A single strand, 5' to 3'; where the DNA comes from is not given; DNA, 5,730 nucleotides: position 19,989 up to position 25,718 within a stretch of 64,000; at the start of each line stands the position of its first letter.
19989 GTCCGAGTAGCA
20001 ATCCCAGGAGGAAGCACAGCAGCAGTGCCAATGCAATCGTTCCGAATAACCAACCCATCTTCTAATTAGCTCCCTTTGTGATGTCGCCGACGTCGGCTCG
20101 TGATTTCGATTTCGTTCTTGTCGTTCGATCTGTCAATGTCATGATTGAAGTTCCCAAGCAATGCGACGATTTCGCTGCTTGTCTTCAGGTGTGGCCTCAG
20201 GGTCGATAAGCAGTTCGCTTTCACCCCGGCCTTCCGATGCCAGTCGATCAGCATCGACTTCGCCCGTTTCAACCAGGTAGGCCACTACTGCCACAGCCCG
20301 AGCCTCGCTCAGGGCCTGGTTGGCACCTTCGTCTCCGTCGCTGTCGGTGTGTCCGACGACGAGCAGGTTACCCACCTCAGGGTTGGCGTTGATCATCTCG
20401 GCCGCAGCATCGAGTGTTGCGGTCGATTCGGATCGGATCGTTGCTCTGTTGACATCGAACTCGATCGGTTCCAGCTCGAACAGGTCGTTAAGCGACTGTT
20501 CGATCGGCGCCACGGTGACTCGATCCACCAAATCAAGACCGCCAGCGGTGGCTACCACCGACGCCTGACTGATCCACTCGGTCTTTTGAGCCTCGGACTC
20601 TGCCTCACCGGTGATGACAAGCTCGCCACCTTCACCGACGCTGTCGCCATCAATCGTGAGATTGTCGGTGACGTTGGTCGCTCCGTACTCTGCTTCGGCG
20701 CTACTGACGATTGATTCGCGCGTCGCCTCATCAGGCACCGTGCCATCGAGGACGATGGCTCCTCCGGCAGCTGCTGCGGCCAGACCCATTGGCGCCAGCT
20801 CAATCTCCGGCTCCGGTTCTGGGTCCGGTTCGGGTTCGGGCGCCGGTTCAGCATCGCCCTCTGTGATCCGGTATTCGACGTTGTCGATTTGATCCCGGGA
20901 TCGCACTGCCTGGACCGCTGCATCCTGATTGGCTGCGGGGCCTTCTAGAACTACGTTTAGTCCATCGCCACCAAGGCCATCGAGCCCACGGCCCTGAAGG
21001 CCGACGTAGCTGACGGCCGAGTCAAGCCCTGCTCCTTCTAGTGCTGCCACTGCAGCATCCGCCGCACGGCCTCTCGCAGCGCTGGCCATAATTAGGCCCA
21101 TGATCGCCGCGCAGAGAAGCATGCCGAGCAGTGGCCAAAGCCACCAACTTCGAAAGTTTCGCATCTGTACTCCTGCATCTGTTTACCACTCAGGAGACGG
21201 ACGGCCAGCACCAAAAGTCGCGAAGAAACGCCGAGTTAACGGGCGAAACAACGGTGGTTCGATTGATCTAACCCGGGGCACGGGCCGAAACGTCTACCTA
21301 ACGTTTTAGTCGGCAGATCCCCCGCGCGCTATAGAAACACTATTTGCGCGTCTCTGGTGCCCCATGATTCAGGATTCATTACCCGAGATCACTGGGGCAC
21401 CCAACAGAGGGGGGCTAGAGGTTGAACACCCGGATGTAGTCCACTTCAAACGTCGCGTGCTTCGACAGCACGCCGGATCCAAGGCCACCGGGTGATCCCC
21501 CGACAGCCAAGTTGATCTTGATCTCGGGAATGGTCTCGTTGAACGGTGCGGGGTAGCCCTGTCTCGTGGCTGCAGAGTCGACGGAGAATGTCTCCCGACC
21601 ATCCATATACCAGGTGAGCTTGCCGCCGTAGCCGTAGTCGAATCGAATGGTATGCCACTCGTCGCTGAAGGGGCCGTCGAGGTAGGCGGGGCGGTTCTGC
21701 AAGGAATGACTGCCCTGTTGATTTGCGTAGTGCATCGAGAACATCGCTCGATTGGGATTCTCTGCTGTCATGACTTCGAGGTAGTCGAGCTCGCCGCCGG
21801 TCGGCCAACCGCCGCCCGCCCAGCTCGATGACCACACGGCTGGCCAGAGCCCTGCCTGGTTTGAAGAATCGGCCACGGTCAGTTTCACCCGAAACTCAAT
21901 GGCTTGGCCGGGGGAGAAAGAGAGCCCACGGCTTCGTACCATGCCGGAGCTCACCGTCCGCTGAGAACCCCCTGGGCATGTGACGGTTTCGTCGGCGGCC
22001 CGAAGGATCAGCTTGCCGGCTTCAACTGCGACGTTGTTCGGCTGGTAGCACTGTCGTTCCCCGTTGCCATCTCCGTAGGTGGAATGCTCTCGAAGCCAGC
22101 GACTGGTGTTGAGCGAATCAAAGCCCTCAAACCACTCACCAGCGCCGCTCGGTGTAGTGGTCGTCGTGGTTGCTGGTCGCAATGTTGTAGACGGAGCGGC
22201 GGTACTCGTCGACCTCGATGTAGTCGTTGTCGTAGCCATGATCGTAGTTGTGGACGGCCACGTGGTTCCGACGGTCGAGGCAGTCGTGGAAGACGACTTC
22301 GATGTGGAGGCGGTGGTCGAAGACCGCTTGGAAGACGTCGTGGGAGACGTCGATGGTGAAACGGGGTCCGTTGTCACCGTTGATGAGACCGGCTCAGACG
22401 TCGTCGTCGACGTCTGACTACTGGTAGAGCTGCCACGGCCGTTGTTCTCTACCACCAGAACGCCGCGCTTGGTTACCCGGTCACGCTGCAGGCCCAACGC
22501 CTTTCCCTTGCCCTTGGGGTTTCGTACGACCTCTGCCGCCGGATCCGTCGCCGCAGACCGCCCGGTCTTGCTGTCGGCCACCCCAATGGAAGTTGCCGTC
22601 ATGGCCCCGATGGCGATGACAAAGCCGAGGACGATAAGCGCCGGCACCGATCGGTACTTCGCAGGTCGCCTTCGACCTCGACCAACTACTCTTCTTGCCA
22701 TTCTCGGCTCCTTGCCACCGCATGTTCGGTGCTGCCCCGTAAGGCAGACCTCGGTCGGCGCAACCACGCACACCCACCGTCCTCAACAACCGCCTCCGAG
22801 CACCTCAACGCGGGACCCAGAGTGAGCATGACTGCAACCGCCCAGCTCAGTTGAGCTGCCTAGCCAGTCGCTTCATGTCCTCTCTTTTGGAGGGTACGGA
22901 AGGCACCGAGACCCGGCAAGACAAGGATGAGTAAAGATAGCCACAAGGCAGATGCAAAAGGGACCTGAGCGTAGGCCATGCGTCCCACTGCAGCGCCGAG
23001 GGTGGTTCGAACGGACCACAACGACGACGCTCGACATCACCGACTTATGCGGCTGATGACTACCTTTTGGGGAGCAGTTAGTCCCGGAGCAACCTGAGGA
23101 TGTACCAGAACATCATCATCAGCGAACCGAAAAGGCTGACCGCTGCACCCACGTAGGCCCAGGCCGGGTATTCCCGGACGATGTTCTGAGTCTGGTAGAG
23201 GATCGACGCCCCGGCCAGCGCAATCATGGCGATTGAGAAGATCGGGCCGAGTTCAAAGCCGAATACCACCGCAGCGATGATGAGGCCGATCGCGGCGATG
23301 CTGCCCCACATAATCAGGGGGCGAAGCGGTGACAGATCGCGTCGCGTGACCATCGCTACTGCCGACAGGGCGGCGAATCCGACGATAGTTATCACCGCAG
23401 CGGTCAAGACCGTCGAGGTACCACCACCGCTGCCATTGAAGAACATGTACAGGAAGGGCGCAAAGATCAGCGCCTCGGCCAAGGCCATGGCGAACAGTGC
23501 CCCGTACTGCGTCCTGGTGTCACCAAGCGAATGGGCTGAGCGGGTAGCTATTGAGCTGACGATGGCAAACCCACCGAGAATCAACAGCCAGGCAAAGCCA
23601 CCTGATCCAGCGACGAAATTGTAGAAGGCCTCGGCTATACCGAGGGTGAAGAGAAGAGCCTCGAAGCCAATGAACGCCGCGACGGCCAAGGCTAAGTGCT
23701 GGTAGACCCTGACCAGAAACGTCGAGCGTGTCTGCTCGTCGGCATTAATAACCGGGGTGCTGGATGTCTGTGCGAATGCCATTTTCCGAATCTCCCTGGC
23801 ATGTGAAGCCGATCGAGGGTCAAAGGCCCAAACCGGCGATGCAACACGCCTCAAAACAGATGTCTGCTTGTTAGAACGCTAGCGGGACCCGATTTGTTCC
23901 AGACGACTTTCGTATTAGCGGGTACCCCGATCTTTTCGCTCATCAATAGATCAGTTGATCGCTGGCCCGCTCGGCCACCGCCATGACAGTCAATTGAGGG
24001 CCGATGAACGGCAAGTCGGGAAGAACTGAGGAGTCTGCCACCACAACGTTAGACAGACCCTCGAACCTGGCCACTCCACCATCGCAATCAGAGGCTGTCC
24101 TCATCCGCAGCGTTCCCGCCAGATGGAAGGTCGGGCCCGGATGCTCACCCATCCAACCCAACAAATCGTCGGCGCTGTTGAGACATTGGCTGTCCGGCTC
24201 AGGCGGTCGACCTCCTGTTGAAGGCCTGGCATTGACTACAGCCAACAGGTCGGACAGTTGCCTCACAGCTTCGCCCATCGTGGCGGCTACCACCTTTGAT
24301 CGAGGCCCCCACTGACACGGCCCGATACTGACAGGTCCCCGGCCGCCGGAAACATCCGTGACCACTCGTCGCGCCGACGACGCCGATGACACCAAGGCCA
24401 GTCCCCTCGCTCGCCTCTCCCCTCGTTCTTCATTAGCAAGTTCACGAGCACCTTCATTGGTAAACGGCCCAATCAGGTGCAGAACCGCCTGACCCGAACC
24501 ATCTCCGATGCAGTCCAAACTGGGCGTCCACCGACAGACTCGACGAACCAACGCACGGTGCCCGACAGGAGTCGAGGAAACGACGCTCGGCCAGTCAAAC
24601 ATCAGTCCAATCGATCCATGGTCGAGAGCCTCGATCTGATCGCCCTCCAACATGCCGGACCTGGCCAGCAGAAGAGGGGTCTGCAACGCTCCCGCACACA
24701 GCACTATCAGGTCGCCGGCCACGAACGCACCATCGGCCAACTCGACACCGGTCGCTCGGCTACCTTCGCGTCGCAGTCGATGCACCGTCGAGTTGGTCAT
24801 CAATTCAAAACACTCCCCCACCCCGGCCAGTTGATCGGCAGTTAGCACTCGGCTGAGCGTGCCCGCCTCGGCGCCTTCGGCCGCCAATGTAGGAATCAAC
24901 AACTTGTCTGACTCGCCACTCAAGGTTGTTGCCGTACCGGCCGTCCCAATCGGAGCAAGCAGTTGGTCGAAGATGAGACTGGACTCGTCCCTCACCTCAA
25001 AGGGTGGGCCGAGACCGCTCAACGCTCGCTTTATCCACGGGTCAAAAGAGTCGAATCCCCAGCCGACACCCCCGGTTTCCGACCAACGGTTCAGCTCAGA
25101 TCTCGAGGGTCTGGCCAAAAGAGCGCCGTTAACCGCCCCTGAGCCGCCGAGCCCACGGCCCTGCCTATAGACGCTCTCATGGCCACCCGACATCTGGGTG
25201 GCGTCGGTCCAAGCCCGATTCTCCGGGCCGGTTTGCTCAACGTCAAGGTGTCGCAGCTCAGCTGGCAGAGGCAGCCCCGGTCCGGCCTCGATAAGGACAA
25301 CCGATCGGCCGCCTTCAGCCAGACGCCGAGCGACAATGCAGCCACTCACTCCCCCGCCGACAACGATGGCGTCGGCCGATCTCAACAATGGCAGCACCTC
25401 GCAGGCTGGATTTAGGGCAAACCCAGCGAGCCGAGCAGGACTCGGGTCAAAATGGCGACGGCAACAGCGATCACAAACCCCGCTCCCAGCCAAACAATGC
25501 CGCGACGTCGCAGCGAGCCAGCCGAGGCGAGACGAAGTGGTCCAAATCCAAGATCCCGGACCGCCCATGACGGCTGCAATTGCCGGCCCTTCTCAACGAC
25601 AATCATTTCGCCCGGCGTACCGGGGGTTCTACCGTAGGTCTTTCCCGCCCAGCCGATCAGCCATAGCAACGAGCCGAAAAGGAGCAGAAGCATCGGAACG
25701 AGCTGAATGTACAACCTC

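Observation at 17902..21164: Candidate undescribed envelope-to-cytoplasm module: BON/OmpA-like protein plus a TM-anchored 17-residue-repeat coiled coil ending in twin Lys-rich/HhH-like modules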

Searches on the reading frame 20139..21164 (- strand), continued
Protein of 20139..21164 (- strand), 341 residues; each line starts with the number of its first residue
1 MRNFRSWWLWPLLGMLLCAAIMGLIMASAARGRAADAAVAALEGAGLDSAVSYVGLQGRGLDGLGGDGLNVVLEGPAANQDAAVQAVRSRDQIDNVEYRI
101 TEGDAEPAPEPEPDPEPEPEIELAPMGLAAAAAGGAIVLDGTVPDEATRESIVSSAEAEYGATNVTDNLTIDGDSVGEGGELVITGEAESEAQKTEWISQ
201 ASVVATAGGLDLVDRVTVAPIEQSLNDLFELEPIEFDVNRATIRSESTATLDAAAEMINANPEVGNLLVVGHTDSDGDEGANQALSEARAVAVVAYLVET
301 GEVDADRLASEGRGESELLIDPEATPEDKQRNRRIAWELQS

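Call 76: find_encoding_contigs(protein=P0296, flank=4000, max_places=1)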
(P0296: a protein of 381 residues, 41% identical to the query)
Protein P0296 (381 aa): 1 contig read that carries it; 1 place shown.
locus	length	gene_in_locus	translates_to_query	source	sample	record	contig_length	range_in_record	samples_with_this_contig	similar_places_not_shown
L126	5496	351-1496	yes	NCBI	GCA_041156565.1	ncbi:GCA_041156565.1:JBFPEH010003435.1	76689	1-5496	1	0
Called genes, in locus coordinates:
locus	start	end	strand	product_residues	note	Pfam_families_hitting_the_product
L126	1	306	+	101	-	?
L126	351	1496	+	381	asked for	PF04972:BON (weak), PF00691:OmpA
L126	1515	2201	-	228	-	PF00588:SpoU_methylase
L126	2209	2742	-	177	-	PF04073:tRNA_edit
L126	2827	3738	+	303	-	-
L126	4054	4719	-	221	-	PF00072:Response_reg, PF00196:GerE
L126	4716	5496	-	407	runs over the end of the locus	PF02518:HATPase_c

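Call 77: find_encoding_contigs(protein=P0306, flank=4000, max_places=1)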
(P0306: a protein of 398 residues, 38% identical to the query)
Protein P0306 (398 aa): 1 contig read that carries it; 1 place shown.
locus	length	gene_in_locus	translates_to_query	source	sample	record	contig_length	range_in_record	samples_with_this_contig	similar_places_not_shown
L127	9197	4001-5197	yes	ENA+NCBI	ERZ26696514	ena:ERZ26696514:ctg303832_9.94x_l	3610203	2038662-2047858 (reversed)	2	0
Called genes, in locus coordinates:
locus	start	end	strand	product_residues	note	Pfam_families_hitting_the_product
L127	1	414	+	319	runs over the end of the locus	-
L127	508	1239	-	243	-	PF13527:Acetyltransf_9 (weak), PF00583:Acetyltransf_1, PF13673:Acetyltransf_10, PF12746:GNAT_acetyltran, PF13508:Acetyltransf_7, PF08445:FR47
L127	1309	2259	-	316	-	PF00800:PDT, PF01842:ACT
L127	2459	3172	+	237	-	PF00753:Lactamase_B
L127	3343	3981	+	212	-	-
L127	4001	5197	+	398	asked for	PF04972:BON (weak), PF21923:BON_like (faint), PF00691:OmpA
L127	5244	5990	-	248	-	PF00588:SpoU_methylase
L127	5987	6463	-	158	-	PF04073:tRNA_edit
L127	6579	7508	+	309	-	-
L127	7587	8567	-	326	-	PF00498:FHA, PF16697:Yop-YscD_cpl, PF00211:Guanylate_cyc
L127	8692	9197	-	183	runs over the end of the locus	-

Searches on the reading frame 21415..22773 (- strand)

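Call 65: search_protein_families(library=pfam, proteins=[window:21415-22773:-], max_evalue=0.001)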
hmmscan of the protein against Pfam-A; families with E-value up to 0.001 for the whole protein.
window:21415-22773:- (452 aa): 1 family
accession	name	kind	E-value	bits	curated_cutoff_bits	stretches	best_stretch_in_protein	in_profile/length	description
PF03935.22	SKN1_KRE6_Sbg1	-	2.1e-06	26.9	30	0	237-315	150-221/501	Beta-glucan synthesis-associated protein SKN1/KRE6/Sbg1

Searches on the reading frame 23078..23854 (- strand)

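Call 65: search_protein_families(library=pfam, proteins=[window:23078-23854:-], max_evalue=0.001)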
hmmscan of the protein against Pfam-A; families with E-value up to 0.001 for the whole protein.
window:23078-23854:- (258 aa): 1 family
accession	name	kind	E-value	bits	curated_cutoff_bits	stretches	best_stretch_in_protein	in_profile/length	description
PF01027.25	Bax1-I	-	2.6e-24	86.6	34.1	1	45-256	2-207/207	Inhibitor of apoptosis-promoting Bax1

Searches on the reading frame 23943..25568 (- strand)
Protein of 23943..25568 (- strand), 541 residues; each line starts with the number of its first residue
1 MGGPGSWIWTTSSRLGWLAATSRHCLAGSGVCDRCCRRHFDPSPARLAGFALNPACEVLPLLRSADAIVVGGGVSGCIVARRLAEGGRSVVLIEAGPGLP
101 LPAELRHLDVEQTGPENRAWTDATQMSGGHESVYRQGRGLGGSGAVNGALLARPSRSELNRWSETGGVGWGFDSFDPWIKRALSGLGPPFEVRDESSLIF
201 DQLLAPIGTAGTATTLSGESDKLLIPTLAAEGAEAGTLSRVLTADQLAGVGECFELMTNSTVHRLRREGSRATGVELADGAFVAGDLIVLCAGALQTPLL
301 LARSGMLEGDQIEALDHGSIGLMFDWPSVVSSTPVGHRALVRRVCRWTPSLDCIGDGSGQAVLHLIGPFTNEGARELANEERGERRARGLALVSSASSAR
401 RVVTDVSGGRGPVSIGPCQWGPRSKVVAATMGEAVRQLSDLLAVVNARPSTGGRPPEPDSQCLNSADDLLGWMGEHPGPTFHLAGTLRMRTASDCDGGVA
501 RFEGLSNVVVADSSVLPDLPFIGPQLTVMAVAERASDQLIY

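Call 65: search_protein_families(library=pfam, proteins=[window:23943-25568:-], max_evalue=0.001)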
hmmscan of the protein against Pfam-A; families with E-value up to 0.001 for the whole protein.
window:23943-25568:- (541 aa): 6 families
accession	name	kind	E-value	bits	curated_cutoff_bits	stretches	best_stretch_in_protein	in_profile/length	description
PF00732.25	GMC_oxred_N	-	1.6e-18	67.8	23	1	66-306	2-202/218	GMC oxidoreductase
PF01266.30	DAO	-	1.3e-09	38.5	27.9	1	66-98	1-33/353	FAD dependent oxidoreductase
PF05199.19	GMC_oxred_C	-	2.9e-08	34.8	24.6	1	429-532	32-139/139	GMC oxidoreductase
PF07992.20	Pyr_redox_2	-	7.6e-07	29.3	26.1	0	65-99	143-177/291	Pyridine nucleotide-disulphide oxidoreductase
PF05834.18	Lycopene_cycl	-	2.3e-05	24.1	23.4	1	66-104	1-41/380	Lycopene cyclase protein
PF13450.12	NAD_binding_8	-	4.4e-05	24.1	21.9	1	69-98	1-30/68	NAD(P)-binding Rossmann-like domain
